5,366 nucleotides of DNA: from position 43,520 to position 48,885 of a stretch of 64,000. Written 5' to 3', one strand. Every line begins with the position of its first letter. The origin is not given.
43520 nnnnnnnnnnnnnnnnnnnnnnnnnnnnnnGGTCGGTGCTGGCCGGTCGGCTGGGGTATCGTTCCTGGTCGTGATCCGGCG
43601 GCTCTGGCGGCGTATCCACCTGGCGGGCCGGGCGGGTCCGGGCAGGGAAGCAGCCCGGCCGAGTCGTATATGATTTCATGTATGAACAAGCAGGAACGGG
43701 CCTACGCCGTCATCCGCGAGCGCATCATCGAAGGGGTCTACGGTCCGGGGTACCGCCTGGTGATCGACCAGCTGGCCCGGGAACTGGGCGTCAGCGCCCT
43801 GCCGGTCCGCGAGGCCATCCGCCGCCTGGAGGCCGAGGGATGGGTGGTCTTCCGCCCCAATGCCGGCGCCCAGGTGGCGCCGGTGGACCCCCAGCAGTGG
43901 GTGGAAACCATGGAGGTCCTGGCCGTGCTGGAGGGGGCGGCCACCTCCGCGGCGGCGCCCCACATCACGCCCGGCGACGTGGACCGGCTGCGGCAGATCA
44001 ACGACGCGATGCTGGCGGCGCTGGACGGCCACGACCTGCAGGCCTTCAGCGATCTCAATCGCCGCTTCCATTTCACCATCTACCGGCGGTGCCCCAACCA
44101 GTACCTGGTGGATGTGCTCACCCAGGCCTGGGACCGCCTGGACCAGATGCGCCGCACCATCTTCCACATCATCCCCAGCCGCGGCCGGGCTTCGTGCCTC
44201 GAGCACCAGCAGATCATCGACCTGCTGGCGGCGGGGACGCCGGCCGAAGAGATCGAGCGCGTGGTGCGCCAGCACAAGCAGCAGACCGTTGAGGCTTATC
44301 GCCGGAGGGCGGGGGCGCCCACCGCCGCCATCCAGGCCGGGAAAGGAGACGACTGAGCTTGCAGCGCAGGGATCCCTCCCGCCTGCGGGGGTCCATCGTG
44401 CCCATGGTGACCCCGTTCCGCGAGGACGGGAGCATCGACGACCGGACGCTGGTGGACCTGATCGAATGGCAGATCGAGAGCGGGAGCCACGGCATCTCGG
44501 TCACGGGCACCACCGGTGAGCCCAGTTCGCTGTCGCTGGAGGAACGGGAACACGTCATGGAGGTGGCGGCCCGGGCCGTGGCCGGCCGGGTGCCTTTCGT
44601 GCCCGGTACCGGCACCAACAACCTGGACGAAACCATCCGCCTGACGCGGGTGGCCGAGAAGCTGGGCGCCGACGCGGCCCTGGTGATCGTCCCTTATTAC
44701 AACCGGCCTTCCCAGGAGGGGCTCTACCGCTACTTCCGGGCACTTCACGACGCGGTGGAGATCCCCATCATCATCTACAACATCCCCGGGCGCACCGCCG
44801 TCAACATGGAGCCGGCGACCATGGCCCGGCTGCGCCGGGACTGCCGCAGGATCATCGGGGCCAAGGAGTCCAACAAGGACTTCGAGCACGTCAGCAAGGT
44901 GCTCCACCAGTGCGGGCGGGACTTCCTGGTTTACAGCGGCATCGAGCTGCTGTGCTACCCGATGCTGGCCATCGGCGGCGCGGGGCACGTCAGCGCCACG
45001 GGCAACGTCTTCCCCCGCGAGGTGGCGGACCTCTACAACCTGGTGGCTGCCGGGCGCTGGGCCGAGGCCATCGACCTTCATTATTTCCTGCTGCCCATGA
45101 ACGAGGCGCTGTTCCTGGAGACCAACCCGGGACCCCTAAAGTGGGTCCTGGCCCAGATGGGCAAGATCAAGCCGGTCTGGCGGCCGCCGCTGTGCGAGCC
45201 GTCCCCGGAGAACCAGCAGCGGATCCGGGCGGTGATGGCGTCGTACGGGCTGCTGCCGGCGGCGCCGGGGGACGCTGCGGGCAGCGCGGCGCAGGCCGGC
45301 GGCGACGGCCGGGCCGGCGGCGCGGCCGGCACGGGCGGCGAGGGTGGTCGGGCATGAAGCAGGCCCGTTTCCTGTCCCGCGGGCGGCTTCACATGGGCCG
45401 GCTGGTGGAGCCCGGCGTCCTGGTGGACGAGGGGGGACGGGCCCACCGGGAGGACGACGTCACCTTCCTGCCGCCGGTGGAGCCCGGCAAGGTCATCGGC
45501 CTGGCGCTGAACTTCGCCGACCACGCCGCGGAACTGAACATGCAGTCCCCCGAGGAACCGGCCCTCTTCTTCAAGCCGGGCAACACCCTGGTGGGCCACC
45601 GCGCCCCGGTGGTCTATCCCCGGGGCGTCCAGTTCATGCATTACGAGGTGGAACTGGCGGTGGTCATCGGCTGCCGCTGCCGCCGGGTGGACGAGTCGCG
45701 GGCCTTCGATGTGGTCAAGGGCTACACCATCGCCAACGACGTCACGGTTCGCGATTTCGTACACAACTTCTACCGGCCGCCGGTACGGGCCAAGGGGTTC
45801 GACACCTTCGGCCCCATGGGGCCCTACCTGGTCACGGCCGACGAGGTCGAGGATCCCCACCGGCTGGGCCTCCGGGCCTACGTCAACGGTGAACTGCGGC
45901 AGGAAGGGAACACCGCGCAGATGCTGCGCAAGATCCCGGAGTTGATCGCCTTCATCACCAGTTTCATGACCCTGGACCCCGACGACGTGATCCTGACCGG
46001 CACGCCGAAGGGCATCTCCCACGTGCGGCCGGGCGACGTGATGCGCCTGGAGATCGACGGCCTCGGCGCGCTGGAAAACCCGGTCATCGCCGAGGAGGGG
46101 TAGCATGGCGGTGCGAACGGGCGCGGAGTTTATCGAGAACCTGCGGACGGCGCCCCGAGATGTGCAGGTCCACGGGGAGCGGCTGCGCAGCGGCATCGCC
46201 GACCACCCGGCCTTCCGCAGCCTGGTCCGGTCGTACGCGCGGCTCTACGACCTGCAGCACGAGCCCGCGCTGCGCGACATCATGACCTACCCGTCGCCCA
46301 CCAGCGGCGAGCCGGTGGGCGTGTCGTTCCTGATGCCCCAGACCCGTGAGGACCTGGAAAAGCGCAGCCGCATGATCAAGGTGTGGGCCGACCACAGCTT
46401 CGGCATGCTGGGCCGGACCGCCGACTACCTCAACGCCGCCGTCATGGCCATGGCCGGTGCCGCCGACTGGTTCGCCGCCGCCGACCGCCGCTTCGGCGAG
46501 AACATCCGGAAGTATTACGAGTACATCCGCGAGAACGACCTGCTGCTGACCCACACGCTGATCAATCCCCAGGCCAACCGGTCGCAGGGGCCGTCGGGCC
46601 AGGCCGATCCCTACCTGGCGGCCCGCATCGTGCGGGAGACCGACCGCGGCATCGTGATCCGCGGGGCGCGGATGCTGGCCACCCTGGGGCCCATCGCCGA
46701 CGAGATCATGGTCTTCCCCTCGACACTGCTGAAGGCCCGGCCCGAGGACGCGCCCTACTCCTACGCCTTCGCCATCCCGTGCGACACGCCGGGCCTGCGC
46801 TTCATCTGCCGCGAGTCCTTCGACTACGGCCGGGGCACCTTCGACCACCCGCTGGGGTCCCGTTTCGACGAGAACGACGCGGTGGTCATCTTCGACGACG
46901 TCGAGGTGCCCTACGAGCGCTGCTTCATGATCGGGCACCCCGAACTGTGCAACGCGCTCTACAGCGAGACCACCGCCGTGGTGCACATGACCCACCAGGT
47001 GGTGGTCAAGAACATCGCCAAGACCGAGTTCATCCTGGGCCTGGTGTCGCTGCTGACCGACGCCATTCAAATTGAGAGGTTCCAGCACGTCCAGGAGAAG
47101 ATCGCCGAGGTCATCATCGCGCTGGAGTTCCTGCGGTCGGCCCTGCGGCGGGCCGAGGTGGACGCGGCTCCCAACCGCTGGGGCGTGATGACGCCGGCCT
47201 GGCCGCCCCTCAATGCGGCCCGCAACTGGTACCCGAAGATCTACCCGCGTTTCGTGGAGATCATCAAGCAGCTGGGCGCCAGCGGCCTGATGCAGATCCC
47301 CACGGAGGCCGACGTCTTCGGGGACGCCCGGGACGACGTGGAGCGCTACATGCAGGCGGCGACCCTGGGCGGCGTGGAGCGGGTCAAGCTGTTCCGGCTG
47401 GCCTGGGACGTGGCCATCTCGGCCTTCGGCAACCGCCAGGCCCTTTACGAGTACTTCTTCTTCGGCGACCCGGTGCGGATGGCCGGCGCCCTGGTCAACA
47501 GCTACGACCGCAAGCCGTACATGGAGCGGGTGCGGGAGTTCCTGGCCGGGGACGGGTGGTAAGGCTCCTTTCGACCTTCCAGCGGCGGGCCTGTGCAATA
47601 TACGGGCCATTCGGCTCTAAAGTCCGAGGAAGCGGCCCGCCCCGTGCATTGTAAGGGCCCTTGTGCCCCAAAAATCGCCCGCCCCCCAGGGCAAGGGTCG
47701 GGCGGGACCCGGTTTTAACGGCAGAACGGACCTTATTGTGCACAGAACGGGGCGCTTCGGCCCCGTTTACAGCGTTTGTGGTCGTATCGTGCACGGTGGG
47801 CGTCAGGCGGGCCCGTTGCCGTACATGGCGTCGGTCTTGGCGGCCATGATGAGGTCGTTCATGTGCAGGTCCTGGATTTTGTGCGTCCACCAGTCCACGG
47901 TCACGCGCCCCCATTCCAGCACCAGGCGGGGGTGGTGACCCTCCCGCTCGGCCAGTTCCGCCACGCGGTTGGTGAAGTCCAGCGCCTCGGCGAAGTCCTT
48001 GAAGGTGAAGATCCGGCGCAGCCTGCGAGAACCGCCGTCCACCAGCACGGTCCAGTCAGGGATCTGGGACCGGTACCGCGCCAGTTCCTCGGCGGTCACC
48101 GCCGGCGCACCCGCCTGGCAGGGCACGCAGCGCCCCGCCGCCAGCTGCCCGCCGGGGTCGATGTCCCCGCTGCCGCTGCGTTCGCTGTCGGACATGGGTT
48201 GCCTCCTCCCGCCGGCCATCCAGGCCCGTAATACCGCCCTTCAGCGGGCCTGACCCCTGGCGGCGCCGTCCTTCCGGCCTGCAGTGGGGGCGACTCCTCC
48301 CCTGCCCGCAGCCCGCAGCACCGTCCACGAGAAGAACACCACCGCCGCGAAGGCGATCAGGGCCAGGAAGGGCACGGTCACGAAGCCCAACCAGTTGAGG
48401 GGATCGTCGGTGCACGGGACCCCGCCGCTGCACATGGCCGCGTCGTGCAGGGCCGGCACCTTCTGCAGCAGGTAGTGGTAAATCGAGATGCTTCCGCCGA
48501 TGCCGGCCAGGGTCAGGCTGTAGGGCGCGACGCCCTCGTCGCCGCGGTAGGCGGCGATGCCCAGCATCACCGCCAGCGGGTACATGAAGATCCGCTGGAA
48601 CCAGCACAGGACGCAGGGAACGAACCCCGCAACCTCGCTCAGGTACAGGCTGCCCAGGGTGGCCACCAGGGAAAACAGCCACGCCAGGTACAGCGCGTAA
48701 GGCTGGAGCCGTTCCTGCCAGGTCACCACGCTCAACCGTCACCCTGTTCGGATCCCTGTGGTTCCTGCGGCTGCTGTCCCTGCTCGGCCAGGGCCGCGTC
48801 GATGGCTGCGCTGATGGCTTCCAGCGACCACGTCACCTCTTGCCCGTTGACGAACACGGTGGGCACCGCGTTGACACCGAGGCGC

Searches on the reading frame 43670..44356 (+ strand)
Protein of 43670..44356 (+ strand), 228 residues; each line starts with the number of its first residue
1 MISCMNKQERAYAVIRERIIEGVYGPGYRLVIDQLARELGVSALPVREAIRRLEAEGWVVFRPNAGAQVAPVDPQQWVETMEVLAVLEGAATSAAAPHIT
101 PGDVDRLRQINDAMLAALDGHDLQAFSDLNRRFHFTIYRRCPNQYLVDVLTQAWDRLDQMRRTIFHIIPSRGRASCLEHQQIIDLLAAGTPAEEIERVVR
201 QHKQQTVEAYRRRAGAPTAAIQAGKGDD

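Call 65: search_protein_families(library=pfam, proteins=[window:43670-44356:+])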
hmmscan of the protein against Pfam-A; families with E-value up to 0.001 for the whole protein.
window:43670-44356:+ (228 aa): 3 families
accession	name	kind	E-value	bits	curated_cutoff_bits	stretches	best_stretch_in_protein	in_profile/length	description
PF07729.17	FCD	-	3e-26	92.7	24.3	1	79-202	1-122/125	FCD domain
PF00392.27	GntR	-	4.1e-17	62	27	1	8-69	2-64/64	Bacterial regulatory proteins, gntR family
PF13412.12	HTH_24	-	6.4e-05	22.9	21.9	1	32-59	20-47/48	Winged helix-turn-helix DNA-binding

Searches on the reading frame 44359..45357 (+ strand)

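Call 65: search_protein_families(library=pfam, proteins=[window:44359-45357:+])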
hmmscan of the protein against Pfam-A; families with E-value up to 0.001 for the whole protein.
window:44359-45357:+ (332 aa): 1 family
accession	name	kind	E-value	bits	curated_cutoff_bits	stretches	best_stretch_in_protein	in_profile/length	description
PF00701.28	DHDPS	-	4e-82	275.7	22.1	1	9-292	2-285/289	Dihydrodipicolinate synthetase family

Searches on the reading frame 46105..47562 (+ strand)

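Call 65: search_protein_families(library=pfam, proteins=[window:46105-47562:+])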
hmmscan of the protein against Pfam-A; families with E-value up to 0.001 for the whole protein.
window:46105-47562:+ (485 aa): 2 families
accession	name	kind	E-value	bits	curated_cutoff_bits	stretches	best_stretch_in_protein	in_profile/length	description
PF11794.13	HpaB_N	-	1.5e-102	343.3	35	1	5-275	1-270/270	4-hydroxyphenylacetate 3-hydroxylase N terminal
PF03241.18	HpaB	-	9.7e-69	231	25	1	282-480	1-201/202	4-hydroxyphenylacetate 3-hydroxylase C terminal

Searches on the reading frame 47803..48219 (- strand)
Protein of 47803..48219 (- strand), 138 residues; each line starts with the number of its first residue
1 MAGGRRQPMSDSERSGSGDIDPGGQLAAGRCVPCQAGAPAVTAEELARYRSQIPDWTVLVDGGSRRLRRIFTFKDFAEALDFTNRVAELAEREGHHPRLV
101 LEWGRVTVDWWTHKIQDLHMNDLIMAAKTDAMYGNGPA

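Call 65: search_protein_families(library=pfam, proteins=[window:47803-48219:-])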
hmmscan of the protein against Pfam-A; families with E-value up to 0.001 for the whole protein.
window:47803-48219:- (138 aa): 1 family
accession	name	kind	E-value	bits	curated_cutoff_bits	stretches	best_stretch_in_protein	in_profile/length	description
PF01329.24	Pterin_4a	-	9.4e-30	103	26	1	40-131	2-90/91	Pterin 4 alpha carbinolamine dehydratase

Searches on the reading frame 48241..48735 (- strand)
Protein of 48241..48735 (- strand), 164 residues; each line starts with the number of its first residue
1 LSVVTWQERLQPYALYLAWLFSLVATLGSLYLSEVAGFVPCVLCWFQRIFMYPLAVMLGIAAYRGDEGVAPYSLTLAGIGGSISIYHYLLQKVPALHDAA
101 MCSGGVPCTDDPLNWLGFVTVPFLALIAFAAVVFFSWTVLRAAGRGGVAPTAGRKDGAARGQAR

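Call 65: search_protein_families(library=pfam, proteins=[window:48241-48735:-])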
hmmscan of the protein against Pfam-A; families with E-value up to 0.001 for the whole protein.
window:48241-48735:- (164 aa): 1 family
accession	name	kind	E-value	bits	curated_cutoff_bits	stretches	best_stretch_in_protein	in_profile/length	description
PF02600.21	DsbB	-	4.9e-12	46.9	22.1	1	15-137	5-146/148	Disulfide bond formation protein DsbB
